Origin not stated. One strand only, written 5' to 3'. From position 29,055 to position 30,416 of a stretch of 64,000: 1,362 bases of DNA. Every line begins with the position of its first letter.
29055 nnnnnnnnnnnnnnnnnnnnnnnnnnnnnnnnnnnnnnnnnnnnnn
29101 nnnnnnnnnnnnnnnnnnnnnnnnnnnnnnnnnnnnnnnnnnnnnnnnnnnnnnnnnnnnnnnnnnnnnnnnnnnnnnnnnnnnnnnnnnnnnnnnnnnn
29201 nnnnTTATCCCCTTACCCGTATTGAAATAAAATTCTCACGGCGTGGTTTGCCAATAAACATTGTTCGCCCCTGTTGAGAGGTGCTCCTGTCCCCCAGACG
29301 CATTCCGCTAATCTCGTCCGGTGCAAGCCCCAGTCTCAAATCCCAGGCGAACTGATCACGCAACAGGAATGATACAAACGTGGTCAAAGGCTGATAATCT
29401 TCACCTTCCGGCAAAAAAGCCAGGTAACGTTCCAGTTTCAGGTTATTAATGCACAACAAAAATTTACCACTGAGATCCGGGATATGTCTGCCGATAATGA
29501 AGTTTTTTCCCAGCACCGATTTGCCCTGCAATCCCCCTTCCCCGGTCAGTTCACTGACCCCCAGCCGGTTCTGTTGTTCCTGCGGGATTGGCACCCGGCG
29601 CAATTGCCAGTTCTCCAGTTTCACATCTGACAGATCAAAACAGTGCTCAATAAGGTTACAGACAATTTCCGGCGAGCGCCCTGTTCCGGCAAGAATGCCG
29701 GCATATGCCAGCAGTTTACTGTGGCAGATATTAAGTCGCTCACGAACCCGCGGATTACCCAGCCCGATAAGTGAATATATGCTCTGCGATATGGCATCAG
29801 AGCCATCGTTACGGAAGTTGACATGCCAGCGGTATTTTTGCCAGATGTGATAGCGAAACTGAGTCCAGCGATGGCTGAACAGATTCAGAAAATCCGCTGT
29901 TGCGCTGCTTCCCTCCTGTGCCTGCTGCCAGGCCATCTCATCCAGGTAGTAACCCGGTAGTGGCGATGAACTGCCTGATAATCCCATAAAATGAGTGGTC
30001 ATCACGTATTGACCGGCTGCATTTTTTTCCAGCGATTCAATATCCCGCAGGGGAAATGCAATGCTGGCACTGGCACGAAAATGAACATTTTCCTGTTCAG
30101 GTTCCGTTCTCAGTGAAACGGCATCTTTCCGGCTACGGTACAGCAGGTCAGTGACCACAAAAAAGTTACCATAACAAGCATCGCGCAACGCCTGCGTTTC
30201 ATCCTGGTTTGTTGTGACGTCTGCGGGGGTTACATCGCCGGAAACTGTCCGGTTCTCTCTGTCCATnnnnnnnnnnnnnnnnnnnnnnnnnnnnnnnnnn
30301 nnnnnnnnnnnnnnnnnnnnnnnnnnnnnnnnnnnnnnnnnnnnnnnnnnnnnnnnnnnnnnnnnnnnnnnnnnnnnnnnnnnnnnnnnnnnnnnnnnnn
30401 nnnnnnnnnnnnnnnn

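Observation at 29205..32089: Stand-alone tssF-tssG pair with no other T6SS core genes nearby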

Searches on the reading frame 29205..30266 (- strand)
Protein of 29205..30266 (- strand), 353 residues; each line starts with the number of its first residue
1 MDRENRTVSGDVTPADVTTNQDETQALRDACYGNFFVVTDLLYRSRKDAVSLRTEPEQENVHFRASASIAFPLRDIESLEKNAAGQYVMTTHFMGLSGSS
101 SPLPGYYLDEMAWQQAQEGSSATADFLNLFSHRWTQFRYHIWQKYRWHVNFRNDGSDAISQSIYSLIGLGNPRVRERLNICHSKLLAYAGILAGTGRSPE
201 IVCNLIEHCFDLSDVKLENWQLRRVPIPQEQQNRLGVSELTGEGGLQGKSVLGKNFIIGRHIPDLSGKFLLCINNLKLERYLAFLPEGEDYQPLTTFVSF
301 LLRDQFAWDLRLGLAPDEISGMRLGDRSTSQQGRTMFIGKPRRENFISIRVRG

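Call 4: search_protein_families(library=pfam, proteins=[window:29205-30266:-])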
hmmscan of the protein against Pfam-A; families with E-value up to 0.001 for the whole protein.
window:29205-30266:- (353 aa): 1 family
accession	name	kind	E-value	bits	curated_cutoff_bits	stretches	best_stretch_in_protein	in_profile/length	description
PF06996.16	T6SS_TssG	-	1.1e-81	274.9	24.6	1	34-338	6-303/304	Type VI secretion, TssG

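Call 42: search_protein_families(library=ncbifam, proteins=[window:29205-30266:-], max_evalue=0.01)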
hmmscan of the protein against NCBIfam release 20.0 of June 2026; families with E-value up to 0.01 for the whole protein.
window:29205-30266:- (353 aa): 1 family
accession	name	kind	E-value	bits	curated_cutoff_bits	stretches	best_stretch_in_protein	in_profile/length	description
TIGR03347.1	VI_chp_1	equivalog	8e-92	307.6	143.3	1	34-339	6-300/300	type VI secretion system baseplate subunit TssG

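Call 94: search_solved_structures(query=window:29205-30266:-, max_evalue=0.001)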
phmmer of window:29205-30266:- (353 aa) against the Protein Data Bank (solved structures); distinct sequences matched with E-value up to 0.001: 3.
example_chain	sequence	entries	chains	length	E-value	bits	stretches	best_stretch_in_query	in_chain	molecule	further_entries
6giy_C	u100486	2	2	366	2.7e-24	89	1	29-327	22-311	TssG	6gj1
6n38_G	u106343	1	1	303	1.6e-21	79.9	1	88-327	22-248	Putative type VI secretion protein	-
6gj3_C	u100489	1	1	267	6.2e-16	61.5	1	103-327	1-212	TssG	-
